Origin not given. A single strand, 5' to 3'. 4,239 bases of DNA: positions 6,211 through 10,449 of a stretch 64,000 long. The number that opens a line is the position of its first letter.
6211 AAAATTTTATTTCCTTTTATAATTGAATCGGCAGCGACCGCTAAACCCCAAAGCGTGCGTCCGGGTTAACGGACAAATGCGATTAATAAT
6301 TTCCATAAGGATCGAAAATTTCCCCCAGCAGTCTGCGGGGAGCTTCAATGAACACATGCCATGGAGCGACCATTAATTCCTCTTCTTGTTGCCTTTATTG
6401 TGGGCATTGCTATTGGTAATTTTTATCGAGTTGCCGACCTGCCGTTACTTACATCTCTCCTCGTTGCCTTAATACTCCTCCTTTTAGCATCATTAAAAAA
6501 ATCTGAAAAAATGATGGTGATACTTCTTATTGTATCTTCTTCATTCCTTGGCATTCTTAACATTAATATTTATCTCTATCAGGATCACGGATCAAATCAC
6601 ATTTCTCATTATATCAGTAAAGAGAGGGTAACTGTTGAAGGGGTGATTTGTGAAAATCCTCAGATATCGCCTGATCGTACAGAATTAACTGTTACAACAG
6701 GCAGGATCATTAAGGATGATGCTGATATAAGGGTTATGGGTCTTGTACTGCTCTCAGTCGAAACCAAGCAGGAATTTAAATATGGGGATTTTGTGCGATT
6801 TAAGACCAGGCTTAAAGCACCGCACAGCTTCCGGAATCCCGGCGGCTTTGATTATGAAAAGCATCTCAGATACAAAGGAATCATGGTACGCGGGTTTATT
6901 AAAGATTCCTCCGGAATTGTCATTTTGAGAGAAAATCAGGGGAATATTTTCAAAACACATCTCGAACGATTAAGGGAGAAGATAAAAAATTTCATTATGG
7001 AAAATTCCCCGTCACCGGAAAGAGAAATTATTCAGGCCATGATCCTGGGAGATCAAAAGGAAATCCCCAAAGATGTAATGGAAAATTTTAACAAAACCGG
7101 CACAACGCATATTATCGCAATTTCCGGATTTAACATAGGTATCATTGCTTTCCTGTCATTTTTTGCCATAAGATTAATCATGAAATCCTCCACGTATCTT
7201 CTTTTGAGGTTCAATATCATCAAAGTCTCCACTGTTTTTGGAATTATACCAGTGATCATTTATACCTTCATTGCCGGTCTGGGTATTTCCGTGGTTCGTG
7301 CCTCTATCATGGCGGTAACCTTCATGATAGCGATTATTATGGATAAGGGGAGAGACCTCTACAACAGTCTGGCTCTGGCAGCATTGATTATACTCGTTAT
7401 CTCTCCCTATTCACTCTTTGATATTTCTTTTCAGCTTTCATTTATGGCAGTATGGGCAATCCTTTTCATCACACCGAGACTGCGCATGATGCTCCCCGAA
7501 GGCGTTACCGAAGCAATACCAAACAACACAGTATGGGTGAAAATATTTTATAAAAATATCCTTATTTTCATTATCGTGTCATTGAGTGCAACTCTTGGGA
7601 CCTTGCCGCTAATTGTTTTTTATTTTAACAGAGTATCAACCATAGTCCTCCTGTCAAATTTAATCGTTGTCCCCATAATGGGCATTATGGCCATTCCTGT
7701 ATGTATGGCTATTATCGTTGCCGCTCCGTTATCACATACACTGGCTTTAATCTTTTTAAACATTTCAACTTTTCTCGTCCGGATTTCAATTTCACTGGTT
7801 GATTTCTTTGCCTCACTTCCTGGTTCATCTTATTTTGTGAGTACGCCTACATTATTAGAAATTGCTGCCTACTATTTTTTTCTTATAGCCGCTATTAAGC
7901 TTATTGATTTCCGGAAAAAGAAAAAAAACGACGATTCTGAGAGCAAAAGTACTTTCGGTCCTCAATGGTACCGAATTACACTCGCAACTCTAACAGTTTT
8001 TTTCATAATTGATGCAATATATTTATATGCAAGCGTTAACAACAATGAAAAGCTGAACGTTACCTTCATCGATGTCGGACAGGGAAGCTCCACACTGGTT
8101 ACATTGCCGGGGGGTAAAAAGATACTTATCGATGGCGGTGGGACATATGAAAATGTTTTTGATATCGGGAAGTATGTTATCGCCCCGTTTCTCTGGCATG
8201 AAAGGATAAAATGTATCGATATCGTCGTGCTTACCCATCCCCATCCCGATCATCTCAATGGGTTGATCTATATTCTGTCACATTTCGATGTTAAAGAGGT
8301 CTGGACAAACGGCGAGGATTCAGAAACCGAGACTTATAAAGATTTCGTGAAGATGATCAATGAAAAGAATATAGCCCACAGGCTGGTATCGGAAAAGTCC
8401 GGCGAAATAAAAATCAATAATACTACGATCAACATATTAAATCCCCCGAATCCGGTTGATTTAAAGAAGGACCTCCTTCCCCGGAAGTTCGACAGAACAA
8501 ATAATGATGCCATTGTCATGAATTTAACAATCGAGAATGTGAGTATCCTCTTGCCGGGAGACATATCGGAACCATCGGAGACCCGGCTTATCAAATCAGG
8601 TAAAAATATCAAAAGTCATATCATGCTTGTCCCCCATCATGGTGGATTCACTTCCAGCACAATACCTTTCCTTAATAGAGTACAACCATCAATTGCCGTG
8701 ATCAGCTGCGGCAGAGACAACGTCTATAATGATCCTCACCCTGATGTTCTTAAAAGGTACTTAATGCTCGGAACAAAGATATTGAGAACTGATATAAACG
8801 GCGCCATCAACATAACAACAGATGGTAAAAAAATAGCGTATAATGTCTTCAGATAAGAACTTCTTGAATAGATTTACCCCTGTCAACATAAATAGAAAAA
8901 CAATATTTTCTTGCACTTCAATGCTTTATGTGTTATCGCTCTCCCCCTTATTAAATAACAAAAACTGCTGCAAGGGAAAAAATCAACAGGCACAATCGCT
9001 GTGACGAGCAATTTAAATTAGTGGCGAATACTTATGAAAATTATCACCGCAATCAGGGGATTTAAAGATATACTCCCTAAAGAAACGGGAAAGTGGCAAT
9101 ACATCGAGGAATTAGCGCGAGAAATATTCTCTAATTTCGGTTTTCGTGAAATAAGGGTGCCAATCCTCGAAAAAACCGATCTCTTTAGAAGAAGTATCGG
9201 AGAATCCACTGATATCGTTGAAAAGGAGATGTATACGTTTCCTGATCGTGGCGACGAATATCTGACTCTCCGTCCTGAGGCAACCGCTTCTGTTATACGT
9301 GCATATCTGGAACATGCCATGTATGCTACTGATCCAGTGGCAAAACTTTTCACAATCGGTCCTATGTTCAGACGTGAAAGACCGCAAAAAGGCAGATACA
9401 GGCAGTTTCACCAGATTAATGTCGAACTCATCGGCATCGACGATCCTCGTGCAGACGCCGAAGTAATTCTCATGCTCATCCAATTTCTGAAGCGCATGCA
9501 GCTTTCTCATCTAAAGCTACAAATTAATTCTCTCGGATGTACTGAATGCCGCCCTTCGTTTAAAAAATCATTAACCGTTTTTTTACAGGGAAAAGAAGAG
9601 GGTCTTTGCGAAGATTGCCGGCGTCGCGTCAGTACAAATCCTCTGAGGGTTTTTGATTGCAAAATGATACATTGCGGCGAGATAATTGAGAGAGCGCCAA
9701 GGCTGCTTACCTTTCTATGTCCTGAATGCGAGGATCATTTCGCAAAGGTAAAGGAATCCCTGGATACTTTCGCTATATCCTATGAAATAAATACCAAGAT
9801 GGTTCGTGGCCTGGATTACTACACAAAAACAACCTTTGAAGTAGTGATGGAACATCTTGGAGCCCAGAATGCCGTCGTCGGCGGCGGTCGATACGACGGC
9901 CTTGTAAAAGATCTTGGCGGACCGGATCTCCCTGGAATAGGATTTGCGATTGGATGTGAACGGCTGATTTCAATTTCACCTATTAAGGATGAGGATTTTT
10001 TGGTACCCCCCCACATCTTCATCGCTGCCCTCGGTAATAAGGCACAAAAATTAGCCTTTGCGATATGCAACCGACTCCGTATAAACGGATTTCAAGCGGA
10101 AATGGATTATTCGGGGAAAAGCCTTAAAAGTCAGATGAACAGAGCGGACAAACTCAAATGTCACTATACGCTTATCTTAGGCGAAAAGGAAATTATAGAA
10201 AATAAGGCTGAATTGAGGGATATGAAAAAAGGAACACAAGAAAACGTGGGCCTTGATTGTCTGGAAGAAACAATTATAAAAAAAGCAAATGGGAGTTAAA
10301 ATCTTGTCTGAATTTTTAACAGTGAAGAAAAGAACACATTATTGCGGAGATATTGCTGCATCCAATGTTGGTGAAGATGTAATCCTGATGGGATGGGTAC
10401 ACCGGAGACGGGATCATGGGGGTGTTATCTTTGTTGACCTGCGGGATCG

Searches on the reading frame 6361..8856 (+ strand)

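Call 80: search_protein_families(library=pfam, proteins=[window:6361-8856:+], max_evalue=0.00001)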
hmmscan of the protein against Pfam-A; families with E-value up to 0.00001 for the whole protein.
window:6361-8856:+ (831 aa): 3 families
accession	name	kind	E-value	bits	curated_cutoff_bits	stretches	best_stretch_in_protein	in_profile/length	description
PF03772.21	Competence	-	1.7e-66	224.8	23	1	227-515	1-267/270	Competence protein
PF13567.11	DUF4131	-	3.7e-32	111.7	31.6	1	30-184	9-163/165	Domain of unknown function (DUF4131)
PF00753.33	Lactamase_B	-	8e-16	59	22.7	1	571-784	2-195/196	Metallo-beta-lactamase superfamily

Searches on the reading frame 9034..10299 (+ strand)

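Call 80: search_protein_families(library=pfam, proteins=[window:9034-10299:+], max_evalue=0.00001)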
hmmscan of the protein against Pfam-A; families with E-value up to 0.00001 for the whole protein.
window:9034-10299:+ (421 aa): 5 families
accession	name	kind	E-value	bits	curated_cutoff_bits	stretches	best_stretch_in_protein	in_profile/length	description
PF13393.11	tRNA-synt_His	-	9.1e-45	153.6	25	1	9-311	1-308/308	Histidyl-tRNA synthetase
PF03129.25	HGTP_anticodon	-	2.7e-16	59.9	21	1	328-416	2-93/94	Anticodon binding domain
PF00587.30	tRNA-synt_2b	-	9.3e-14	52.3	29.3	1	67-295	1-146/179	tRNA synthetase class II core domain (G, H, P, S and T)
PF00152.25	tRNA-synt_2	-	1.4e-06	28.1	25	1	26-313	30-290/308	tRNA synthetases class II (D, K and N)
PF01409.25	tRNA-synt_2d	-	2.8e-06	27.4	19.8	0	24-163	22-161/246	tRNA synthetases class II core domain (F)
